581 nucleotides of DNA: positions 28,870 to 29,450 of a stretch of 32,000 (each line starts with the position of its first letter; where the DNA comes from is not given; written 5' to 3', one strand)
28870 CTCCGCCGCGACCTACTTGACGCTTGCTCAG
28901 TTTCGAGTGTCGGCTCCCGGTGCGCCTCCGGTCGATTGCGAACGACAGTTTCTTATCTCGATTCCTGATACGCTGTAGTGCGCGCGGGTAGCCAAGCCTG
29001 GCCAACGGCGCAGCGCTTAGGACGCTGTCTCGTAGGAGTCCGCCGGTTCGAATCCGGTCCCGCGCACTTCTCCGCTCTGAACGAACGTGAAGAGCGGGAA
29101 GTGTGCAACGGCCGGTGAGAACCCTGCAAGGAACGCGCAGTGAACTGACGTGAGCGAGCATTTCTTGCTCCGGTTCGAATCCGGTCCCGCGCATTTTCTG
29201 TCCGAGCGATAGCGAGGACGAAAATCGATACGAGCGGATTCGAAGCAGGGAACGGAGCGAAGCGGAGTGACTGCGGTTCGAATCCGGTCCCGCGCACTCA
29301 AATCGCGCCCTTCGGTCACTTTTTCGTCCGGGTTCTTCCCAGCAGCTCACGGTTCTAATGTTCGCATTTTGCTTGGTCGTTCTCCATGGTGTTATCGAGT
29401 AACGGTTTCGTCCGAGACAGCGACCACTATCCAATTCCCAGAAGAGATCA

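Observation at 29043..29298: The tRNA-Leu(UAG) 3' end occurs three times within 256 nt, suggesting stacked att-like relics at an integration hotspot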

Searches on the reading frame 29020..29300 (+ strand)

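Call 75: search_protein_families(library=pfam, proteins=[L128:6092-7111:+], max_evalue=0.001)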
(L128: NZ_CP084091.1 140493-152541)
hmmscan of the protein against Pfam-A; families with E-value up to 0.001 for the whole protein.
L128:6092-7111:+ (339 aa): 1 family
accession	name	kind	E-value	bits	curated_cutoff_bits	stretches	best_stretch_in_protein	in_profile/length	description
PF00589.27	Phage_integrase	-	4.6e-15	56.2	27.1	1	159-326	6-167/172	Phage integrase family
